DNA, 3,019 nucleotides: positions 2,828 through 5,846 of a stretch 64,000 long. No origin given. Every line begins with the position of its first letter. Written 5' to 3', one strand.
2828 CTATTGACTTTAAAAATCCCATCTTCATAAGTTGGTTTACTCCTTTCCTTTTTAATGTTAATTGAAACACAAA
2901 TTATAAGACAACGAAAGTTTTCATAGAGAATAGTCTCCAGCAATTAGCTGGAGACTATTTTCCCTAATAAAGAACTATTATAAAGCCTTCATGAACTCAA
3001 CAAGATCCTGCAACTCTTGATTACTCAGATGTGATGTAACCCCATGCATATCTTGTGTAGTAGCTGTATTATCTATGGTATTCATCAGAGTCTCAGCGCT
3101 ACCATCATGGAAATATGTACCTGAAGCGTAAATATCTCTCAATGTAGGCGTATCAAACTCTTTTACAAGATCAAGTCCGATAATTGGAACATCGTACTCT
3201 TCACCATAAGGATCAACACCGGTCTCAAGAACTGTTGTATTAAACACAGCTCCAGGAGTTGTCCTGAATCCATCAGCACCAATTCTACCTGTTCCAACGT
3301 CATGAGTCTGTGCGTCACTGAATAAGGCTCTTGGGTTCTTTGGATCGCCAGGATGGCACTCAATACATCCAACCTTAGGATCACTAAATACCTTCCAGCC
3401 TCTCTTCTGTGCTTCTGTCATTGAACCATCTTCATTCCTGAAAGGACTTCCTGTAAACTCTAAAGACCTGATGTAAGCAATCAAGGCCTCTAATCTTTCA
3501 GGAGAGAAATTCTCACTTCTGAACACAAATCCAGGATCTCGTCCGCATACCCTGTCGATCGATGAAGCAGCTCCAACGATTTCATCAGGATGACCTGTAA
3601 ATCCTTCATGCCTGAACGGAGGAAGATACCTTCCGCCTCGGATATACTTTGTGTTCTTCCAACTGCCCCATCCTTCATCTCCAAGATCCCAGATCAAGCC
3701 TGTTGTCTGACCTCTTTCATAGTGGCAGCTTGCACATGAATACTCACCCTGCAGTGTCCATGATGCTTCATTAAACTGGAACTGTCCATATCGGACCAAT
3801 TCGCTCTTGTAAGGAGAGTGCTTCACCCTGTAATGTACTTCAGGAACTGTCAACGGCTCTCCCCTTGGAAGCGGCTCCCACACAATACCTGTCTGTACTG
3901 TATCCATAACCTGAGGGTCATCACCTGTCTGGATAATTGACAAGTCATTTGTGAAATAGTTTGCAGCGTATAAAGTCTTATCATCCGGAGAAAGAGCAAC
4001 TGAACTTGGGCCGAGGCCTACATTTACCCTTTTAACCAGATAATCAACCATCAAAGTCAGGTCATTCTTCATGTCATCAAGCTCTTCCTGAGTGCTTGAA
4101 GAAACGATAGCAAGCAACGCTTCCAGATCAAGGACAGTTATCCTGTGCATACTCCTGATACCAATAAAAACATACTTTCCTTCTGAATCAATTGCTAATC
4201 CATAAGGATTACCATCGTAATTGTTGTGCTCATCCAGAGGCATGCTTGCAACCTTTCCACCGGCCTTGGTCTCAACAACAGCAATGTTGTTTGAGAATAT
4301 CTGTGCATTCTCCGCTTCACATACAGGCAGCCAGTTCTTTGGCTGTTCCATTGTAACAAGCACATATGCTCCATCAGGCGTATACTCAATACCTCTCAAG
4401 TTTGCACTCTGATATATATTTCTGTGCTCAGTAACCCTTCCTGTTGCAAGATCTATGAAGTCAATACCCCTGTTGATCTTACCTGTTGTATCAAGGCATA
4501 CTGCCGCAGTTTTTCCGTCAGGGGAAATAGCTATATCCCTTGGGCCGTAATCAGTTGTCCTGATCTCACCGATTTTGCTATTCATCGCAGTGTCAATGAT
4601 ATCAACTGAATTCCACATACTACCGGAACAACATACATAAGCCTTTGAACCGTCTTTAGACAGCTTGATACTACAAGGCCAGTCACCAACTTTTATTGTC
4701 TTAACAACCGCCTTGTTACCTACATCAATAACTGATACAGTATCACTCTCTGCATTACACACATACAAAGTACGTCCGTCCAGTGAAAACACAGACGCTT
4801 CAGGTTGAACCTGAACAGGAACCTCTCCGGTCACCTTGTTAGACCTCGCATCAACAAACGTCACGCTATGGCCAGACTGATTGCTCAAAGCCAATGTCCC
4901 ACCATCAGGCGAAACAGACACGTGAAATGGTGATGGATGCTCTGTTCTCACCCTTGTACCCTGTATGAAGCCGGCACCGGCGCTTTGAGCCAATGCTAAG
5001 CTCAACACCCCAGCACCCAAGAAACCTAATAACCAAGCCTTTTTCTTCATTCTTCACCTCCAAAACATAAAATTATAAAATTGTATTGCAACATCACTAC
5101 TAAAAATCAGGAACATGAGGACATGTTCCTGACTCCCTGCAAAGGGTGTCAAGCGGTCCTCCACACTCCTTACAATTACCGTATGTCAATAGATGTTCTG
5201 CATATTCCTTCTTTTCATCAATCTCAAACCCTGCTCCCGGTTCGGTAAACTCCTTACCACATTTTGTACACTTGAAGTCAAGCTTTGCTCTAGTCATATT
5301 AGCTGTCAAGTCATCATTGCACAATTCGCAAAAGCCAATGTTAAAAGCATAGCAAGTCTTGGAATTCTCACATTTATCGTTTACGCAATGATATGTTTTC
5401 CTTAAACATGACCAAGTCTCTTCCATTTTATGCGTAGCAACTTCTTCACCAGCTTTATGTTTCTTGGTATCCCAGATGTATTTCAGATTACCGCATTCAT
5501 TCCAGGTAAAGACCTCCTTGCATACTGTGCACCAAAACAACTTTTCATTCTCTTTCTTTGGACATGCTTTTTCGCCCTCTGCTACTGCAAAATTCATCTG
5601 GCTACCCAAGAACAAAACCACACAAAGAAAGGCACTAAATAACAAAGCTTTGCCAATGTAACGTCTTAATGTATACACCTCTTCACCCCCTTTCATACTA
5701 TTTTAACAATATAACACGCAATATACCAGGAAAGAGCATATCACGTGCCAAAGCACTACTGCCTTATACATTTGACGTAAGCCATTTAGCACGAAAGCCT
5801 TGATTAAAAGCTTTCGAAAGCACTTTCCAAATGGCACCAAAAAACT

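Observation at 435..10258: Complete hydrazine synthase locus with its electron-transfer module: this is an anammox genome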

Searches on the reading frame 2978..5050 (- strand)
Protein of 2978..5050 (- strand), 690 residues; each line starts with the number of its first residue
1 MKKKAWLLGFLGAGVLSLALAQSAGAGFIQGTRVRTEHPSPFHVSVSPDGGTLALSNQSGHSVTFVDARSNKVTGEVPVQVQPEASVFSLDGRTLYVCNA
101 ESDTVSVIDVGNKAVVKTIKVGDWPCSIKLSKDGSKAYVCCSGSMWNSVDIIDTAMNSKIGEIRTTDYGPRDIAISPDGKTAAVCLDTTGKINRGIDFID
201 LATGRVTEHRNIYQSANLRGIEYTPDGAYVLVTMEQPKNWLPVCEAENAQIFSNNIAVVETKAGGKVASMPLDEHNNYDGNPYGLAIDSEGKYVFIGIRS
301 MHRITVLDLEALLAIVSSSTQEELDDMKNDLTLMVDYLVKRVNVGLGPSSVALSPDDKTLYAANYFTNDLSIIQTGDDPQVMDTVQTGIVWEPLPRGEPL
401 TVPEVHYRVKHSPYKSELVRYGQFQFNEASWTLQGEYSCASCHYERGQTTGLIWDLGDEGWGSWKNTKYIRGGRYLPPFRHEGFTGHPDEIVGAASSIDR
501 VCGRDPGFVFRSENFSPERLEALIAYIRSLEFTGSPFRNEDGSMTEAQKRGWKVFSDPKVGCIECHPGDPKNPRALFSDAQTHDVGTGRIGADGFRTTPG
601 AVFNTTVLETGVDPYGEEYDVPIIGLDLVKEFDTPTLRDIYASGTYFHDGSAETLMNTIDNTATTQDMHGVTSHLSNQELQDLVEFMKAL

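Call 4: search_solved_structures(query=window:2978-5050:-, show_alignments=2)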
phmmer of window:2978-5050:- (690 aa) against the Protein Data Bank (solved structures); distinct sequences matched with E-value up to 0.001: 8.
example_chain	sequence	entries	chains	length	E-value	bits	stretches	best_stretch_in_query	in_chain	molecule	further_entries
5c2v_C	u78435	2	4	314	8.6e-187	625.8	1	378-690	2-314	HYDRAZINE SYNTHASE GAMMA SUBUNIT | Hypothetical (Di heme) protein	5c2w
5c2v_B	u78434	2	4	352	1.1e-156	526.2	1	27-377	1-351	HYDRAZINE SYNTHASE BETA SUBUNIT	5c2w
1l0q_A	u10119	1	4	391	3.4e-36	128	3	40-184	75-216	Surface layer protein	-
3vgz_A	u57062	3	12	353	7.3e-07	31.1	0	55-141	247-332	Uncharacterized protein YncE | PQQ-dependent catabolism-associated beta-propeller protein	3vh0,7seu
3bws_A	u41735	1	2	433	2.6e-05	26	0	94-145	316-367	protein Lp49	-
3o5c_A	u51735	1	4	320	5.3e-05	25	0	631-689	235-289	Cytochrome c551 peroxidase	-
1iqc_A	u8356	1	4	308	0.00037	22.2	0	631-689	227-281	di-heme peroxidase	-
6e1c_A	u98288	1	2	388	0.00038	22.1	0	538-660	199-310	Di-heme enzyme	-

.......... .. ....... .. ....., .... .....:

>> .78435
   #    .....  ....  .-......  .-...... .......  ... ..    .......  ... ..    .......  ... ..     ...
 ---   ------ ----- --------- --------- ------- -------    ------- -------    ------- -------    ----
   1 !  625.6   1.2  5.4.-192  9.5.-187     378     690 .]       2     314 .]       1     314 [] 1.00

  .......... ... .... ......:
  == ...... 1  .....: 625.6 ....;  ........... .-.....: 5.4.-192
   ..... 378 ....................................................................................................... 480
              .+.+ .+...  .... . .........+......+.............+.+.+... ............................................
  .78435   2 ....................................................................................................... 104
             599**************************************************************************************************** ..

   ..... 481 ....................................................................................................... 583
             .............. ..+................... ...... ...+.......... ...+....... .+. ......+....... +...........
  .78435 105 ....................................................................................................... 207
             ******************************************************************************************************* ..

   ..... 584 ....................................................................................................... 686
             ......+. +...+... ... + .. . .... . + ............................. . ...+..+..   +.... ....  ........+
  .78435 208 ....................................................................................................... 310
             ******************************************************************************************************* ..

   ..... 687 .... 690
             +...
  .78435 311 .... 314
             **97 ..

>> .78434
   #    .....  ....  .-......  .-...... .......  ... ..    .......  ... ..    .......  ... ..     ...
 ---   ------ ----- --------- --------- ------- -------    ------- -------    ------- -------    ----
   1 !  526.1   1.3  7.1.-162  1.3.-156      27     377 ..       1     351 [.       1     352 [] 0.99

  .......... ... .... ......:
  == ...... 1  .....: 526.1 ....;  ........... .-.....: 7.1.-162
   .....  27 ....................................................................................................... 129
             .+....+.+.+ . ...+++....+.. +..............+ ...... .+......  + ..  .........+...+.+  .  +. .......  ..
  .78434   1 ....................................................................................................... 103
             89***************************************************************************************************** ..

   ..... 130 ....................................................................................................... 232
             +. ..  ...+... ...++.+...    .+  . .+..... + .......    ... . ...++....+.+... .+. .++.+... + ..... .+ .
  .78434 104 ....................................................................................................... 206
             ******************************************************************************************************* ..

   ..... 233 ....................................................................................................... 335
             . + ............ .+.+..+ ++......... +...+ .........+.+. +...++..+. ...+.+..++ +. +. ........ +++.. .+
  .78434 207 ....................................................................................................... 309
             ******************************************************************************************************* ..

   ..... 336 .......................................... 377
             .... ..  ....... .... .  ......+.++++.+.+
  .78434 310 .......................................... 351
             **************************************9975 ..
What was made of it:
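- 2978..5050 (-): hzsBC, a single 690-aa fusion. Residues 27-377 are the beta subunit (HzsC, propeller). Residues 378-690 are the gamma subunit (HzsB, dihaem). 5c2v_B at 1.1e-156 and 5c2v_C at 8.6e-187, abutting with no gap (call 4).
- On Hydrazine synthase beta subunit (HzsC): Gapless alignment to 5c2v_B residues 1-351 (call 4).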

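Call 5: search_protein_families(library=pfam, proteins=[window:2978-5050:-], max_evalue=0.01)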
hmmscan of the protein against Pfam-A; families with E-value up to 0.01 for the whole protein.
window:2978-5050:- (690 aa): 13 families
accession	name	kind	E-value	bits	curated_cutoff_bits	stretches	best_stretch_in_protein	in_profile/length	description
PF25174.1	Beta-prop_THOC3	-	3.4e-16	59.5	305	2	37-184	87-230/272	THOC3 beta-propeller domain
PF10282.15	Lactonase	-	6e-13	49.2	21.7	1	87-193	197-316/344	Lactonase, 7-bladed beta-propeller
PF02239.22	Cytochrom_D1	-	2.1e-09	36.8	25.5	1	58-167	12-119/368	Cytochrome D1 heme domain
PF21783.3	YNCE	-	6.9e-07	29.3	27.1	1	53-127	256-330/339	YNCE-like beta-propeller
PF00034.26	Cytochrom_C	-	2.5e-06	29.2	21.3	0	438-530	11-89/90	Cytochrome c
PF23749.1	DUF7165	-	3.8e-06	26.4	26.7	1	84-238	23-171/442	Domain of unknown function (DUF7165)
PF13442.11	Cytochrome_CBB3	-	3.9e-06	27.5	27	0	438-483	13-55/68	Cytochrome C oxidase, cbb3-type, subunit III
PF03150.19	CCP_MauG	-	1.4e-05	26.2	25.6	0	557-675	19-94/149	Di-haem cytochrome c peroxidase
PF23414.1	Beta-prop_EML_2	-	6.4e-05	22.9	90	1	96-186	13-100/266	Echinoderm microtubule-associated protein second beta-propeller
PF24814.1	WD40_Prp19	-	0.00081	19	320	1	42-184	139-277/281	Prp19 WD40 domain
PF23393.2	Beta-prop_WDR90_POC16_2nd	-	0.00083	19.1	60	0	32-71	121-160/291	WDR90/POC16, second beta-propeller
PF24807.1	WD40_CDC20-Fz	-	0.0012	18.7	200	1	40-247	53-253/292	CDC20/Fizzy WD40 domain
PF07676.18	PD40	-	0.002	18.5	20.9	0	173-191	14-33/38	WD40-like Beta Propeller Repeat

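Call 6: search_protein_families(library=ncbifam, proteins=[window:2978-5050:-], max_evalue=0.01)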
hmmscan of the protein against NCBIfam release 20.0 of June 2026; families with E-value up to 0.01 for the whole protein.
window:2978-5050:- (690 aa): 16 families
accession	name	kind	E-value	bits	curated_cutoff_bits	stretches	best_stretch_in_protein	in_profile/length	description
NF052342.1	hydrazine_BC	exception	0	1622.3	1250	1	1-690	1-690/690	hydrazine synthase subunit beta-gamma fusion subunit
NF052341.1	hydrazine_gamma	equivalog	2.5e-213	707.3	625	1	361-690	26-339/339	hydrazine synthase subunit gamma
NF052340.1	hydrazine_beta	equivalog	1.3e-203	676.1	560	1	9-375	1-369/372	hydrazine synthase subunit beta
TIGR03866.1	PQQ_ABC_repeats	subfamily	2.7e-28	98.9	287.3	1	52-310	12-247/310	PQQ-dependent catabolism-associated beta-propeller protein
TIGR02276.1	beta_rpt_yvtn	repeat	4.8e-25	87.3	27.85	1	91-128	2-39/42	beta-propeller repeat protein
TIGR04039.1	MXAN_0977_Heme2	hypoth_equivalog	4.2e-15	55.6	362.85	1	521-664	140-277/336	MbnH family di-heme enzyme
NF052460.1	L-NosZ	equivalog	2.1e-14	52.9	700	2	40-273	88-312/480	clade III lactonase-type nitrous-oxide reductase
NF052280.1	7_blade_YncE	equivalog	5.1e-14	51.8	400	1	49-140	226-316/338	7-bladed beta-propeller protein YncE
NF048007.1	MmpL3Stblzr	equivalog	1.1e-08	34.6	600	1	57-207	24-170/366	MmpL3/TtfA transport complex stabilizer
TIGR03791.1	TTQ_mauG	equivalog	2.5e-08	33.5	443.85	1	606-689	189-277/291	tryptophan tryptophylquinone biosynthesis enzyme MauG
TIGR03907.1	QH_beta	equivalog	1e-06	28.1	223.2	1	99-189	7-102/338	quinohemoprotein amine dehydrogenase subunit beta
NF038117.1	choice_anch_I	subfamily_domain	3.3e-06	26.2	300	1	61-208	75-211/458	choice-of-anchor I family protein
TIGR03981.2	SAM_quin_mod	hypoth_equivalog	2.1e-05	23.6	340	0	409-461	38-91/411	His-Xaa-Ser system-associated MauG-like protein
NF008258.1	PRK11028.1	equivalog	8.2e-05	21.9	370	1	75-310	75-305/330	6-phosphogluconolactonase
TIGR01904.2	GSu_C4xC__C2xCH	domain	0.00052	19.7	27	0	423-449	36-62/73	CxxxxCH/CxxCH domain c-type cytochrome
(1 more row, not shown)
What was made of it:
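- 2978..5050 (-): NF052342 scores 1622 bits against 1250 (call 6).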

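Call 17: list_cluster_members(proteins=[window:2978-5050:-, window:435-2855:-, window:435-2897:-, window:5100-5696:-, window:7367-8278:-, window:9515-10258:-, window:8268-9281:-])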
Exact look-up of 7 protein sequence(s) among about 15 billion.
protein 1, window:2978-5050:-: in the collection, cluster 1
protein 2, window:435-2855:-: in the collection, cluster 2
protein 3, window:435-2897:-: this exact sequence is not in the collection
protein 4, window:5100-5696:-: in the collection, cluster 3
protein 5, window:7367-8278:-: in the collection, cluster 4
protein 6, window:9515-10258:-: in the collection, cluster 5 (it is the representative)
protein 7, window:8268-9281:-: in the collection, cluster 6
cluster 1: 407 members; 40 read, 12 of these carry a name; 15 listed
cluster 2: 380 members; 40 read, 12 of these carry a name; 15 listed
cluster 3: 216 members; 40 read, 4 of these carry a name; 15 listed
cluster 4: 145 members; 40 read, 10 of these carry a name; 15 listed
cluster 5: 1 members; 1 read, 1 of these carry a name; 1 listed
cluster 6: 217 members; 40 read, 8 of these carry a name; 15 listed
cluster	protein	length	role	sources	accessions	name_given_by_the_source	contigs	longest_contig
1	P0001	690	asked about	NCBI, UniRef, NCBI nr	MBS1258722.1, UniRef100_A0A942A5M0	MAG: hypothetical protein MAG551_01784 [Candidatus Scalindua arabica] | Cytochrome c domain-containing protein n=2 Tax=Bacteria TaxID=2 RepID=A0A942A5M0_9BACT | hypothetical protein [Candidatus Scalindua arabica]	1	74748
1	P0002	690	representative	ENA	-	-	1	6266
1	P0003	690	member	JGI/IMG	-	hydrazine synthase subunit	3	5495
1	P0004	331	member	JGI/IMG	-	cytochrome c peroxidase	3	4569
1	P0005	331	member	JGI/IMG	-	cytochrome c peroxidase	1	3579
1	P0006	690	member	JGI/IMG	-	YVTN family beta-propeller protein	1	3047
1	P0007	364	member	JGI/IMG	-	cytochrome c peroxidase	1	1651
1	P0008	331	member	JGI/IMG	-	cytochrome c peroxidase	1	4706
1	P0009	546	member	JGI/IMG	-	cytochrome c peroxidase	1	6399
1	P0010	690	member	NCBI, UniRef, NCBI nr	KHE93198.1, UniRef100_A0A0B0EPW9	MAG: hydrazine synthase BC subunit [Candidatus Scalindua brodae] | Hydrazine synthase BC subunit n=2 Tax=Candidatus Scalindua TaxID=236756 ...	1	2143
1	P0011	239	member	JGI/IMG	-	cytochrome c peroxidase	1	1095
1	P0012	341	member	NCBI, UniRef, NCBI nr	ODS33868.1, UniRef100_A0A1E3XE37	MAG: hydrazine synthase gamma subunit [Candidatus Scalindua rubra] | Hydrazine synthase gamma subunit n=2 Tax=Candidatus Scalindua rubra TaxID=1872076 ...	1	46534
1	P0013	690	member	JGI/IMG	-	YVTN family beta-propeller protein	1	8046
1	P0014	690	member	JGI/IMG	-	-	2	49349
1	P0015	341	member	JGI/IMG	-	-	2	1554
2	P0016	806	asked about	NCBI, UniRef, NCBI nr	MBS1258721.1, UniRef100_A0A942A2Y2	MAG: Hydrazine synthase subunit alpha [Candidatus Scalindua arabica] | Hydrazine synthase subunit alpha n=1 Tax=Candidatus Scalindua arabica TaxID=1127984 ... | Hydrazine synthase subunit alpha [Candidatus Scalindua arabica]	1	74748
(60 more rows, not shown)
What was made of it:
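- Exact identity to MBS1258721-27 of the S. arabica MAG (call 17). All seven proteins sit on one 74.7-kb deposited contig (call 17).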

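Call 76: find_encoding_contigs(protein=window:2978-5050:-, flank=10000, max_places=4)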
Protein window:2978-5050:- (690 aa): no gene with exactly this product is on record in the collection.
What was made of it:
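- Tried and rejected: The exact-product contig look-up for the fusion protein found no record (call 76).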

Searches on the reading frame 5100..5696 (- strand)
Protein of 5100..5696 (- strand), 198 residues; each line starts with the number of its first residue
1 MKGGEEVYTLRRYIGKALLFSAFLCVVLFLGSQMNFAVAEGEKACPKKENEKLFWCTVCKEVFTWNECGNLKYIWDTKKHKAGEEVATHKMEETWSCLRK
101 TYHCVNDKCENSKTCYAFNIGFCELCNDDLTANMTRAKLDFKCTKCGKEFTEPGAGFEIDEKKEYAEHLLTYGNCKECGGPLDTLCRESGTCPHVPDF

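Call 5: search_protein_families(library=pfam, proteins=[window:5100-5696:-], max_evalue=0.01)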
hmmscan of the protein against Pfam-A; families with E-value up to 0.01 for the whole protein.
window:5100-5696:- (198 aa): 0 families
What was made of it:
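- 5100..5696 (-): Exported Cys-rich protein of unknown function (kuste2858 position). The true start is probably the GTG at 5678. No Pfam hit (call 5).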

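Call 6: search_protein_families(library=ncbifam, proteins=[window:5100-5696:-], max_evalue=0.01)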
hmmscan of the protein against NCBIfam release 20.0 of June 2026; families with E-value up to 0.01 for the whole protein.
window:5100-5696:- (198 aa): 1 family
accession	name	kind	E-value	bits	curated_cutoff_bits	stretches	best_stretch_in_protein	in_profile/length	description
NF041197.2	CxxC_Se_CxxC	equivalog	0.0086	16.2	40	1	123-164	1-42/53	dual CXXC motif small (seleno)protein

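Call 46: find_homologous_proteins(query=window:5100-5696:-, max_evalue=0.001)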
Query window:5100-5696:- (198 aa): 33 proteins with E <= 0.001 among 46 candidates.
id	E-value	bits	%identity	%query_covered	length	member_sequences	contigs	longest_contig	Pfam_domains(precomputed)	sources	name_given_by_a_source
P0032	7.2e-122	423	89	100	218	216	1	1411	-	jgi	-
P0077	7.7e-117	406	86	100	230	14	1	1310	-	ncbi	-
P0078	5.0e-110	384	81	100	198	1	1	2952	-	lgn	-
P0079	1.2e-107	376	82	97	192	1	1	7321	-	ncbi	-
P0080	2.4e-107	375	77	100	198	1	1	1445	-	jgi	jgi:hypothetical protein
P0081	6.6e-107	374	82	97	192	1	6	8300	-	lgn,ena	-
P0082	6.9e-106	371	77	100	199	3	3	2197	-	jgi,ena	-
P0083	2.2e-103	362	77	100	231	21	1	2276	-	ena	-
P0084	5.0e-103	361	79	97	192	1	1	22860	-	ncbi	ncbi:MAG: hypothetical protein ACUZ8N_05305 [Candidatus Scalindua sp.]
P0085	7.4e-102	357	76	97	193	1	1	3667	-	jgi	-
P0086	1.1e-101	357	76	100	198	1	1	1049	-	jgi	jgi:hypothetical protein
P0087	2.0e-101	356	77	97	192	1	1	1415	-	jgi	jgi:DNA-directed RNA polymerase subunit RPC12/RpoP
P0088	4.0e-99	349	76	96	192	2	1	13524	-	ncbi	ncbi:MAG: hypothetical protein ACUZ8I_03415 [Candidatus Scalindua sp.]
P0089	1.8e-98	346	75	94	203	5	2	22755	-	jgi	jgi:hypothetical protein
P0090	1.6e-97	343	73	100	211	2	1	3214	-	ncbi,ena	-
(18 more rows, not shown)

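Call 53: predict_structure(alignment_id=A2)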
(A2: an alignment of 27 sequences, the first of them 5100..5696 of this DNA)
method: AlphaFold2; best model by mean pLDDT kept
length: 198 residues; sequences in the alignment: 27
mean_pLDDT: 59.1   pTM: 0.50
mean pLDDT of the five models: 59.1, 55.3, 52.7, 48.1, 47.5
residues with pLDDT >= 90: 15; 70-90: 52; 50-70: 52; < 50: 79
segments of 3 or more residues with pLDDT < 50: 1-3, 32-48, 65-86, 106-131, 190-198
pLDDT, mean of each block of 10 residues (from residue 1): 49 61 66 35 41 72 52 39 49 73 50 38 42 68 91 86 66 90 75 32
secondary structure, 60 per line:
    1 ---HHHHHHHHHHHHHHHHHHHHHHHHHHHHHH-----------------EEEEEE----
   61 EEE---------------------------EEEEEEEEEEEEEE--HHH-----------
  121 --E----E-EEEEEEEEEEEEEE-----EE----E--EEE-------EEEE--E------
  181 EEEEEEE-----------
elements in order: H4-33 E51-56 E61-63 E91-104 E130-143 E158-160 E168-171 E181-187
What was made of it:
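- Tried and rejected: Mean pLDDT was 59 and only residues about 140-190 were confident (call 53).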

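Call 58: fold_search(model_id=the predicted structure, library=pdb)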
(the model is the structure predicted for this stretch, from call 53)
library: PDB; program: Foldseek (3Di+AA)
matches with E <= 10: 97; with E <= 0.001: 0
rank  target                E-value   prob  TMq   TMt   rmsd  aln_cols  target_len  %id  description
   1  9jgh_A                2.6e-01  0.06  0.13  0.16  18.9       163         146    7  cryo-EM structure of the TTP polymer at the tube's end (released 2025-07-16)
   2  6xtx_4                1.8e+00  0.01  0.10  0.05  17.7       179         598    9  CryoEM structure of human CMG bound to ATPgammaS and DNA (released 2020-05-27)
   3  9jgh_D                2.3e+00  0.02  0.12  0.12  20.0       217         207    7  cryo-EM structure of the TTP polymer at the tube's end (released 2025-07-16)
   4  9gjw_3                2.3e+00  0.01  0.09  0.05  16.2       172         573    9  OCCM maturation intermediate stalled with an Arginine Finger mutation in Mcm2 (released 2025-03-05)
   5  8qhs_A                2.5e+00  0.01  0.10  0.11  19.5       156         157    9  Cryo-EM structure of the monocin tail-tube, MttP. (released 2024-06-19)
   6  8ecn_A                2.8e+00  0.04  0.10  0.07  12.1        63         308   10  Mycobacterium phage Ogopogo (released 2023-02-01)
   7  7pxp_E                3.1e+00  0.47  0.14  0.21   5.9        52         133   15  Benzoylsuccinyl-CoA thiolase (released 2022-04-06)
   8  9jgh_I                3.6e+00  0.01  0.13  0.12  20.3       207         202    8  cryo-EM structure of the TTP polymer at the tube's end (released 2025-07-16)
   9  5oik_L                3.8e+00  0.15  0.13  0.46   5.6        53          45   17  Structure of an RNA polymerase II-DSIF transcription elongation complex (released 2017-09-13)
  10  9e2w_2                3.8e+00  0.13  0.15  0.05   4.6        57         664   21  Cryo-EM structure of yeast CMG helicase stalled at G4-containing DNA template, state 1 (released 2025-03-26)
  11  9bgk_E                3.8e+00  0.03  0.18  0.08   9.7       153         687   10  Structure of V.cholera DdmDE (2D:1E) in complex with DNA (released 2024-10-23)
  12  8w0e_2                3.8e+00  0.02  0.16  0.06  16.6       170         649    6  Cryo-EM structure of a human MCM2-7 single hexamer on dsDNA (released 2024-10-02)
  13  6uqk_A                4.0e+00  0.02  0.14  0.03  16.5       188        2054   11  Cryo-EM structure of type 3 IP3 receptor revealing presence of a self-binding peptide (released 2020-01-15)
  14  8p5e_3                4.0e+00  0.01  0.11  0.04  16.7       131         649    7  S. cerevisiae nexus-sCMGE after DNA replication initiation (released 2024-05-29)
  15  7pxp_A                4.2e+00  0.35  0.14  0.21   5.9        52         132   15  Benzoylsuccinyl-CoA thiolase (released 2022-04-06)
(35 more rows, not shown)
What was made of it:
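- Tried and rejected: Foldseek against the PDB returned nothing with E<0.1; a few ~50-residue matches were to proteins I recognise as carrying zinc-binding modules (call 58).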
